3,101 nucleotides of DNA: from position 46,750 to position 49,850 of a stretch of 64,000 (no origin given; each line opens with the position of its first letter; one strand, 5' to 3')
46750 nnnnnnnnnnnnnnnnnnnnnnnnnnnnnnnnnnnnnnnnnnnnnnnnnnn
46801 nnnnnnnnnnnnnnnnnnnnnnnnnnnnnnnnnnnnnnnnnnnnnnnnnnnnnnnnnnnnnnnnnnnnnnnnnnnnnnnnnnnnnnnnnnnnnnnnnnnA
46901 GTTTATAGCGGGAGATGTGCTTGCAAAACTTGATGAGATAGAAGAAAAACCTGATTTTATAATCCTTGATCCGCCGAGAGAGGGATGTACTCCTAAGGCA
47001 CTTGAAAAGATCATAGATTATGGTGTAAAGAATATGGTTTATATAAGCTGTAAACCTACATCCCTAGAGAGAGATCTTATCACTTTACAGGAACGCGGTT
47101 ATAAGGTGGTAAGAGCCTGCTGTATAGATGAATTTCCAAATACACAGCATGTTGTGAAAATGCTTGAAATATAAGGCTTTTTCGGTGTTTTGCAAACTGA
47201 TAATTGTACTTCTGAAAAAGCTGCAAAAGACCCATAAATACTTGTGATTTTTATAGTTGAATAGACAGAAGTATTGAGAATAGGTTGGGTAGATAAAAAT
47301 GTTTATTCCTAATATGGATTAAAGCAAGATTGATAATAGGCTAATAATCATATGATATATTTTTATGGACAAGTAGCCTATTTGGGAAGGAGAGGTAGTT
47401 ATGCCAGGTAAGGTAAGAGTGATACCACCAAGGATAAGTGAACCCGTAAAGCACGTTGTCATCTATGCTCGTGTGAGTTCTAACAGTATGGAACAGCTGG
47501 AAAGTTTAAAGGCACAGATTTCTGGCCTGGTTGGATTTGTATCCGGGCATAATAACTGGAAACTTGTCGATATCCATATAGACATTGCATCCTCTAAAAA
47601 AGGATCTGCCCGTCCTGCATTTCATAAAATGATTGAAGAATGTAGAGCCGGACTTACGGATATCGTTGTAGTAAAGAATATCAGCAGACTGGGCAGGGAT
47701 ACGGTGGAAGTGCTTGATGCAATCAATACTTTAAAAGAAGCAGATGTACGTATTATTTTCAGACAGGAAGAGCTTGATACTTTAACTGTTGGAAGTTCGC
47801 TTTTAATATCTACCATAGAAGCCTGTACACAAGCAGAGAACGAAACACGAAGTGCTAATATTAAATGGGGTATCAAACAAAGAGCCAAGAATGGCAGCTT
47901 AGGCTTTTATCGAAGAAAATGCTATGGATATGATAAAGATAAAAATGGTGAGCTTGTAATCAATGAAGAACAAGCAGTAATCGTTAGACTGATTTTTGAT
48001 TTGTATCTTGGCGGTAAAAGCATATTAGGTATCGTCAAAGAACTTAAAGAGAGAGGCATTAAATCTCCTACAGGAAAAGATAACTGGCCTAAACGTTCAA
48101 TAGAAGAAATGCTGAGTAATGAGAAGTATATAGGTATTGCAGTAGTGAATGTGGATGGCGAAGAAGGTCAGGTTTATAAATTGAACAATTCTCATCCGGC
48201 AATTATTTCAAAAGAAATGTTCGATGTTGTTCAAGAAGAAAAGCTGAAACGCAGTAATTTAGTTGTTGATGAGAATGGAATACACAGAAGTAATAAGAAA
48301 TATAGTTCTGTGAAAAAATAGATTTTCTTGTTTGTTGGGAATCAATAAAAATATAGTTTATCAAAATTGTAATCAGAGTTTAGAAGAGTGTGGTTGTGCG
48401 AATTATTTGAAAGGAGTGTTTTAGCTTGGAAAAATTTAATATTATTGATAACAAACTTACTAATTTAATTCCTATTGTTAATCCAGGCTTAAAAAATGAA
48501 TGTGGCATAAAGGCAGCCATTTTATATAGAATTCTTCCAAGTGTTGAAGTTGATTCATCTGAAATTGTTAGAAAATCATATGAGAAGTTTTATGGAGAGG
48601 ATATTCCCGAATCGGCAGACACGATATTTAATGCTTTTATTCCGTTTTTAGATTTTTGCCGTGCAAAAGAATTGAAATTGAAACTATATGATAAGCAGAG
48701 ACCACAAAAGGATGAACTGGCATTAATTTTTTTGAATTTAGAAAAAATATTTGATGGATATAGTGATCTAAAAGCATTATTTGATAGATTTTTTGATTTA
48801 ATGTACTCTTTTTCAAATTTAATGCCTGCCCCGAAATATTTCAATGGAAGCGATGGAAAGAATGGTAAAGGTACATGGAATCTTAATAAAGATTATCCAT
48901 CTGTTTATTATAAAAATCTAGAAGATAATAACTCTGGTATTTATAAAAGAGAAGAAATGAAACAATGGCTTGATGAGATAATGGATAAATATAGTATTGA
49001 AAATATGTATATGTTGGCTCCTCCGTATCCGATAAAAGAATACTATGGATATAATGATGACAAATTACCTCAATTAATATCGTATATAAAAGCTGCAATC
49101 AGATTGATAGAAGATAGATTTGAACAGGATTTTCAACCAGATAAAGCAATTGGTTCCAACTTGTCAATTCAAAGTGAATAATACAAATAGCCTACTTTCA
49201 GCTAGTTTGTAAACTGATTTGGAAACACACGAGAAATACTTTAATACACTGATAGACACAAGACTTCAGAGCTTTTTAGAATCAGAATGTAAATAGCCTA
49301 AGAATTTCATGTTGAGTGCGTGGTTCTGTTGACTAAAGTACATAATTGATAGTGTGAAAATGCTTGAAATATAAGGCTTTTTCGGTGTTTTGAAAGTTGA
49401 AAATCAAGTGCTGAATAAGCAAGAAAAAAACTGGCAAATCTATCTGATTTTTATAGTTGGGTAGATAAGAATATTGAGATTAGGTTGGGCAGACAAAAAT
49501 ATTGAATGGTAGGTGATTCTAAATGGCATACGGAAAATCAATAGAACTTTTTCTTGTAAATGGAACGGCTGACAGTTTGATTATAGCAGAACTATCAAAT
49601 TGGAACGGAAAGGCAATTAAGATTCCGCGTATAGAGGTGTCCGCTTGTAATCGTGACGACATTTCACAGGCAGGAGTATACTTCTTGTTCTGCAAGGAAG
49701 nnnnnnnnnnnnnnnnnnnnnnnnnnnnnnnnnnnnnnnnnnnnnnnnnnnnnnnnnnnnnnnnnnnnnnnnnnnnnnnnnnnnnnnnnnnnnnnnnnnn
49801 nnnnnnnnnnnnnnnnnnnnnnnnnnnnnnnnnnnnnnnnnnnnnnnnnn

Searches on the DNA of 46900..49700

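Call 50: search_rna_families(source=window, start=46900, end=49700, threshold=evalue, max_evalue=1)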
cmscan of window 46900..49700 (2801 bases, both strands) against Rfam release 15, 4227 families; matches with E-value up to 1: 0.
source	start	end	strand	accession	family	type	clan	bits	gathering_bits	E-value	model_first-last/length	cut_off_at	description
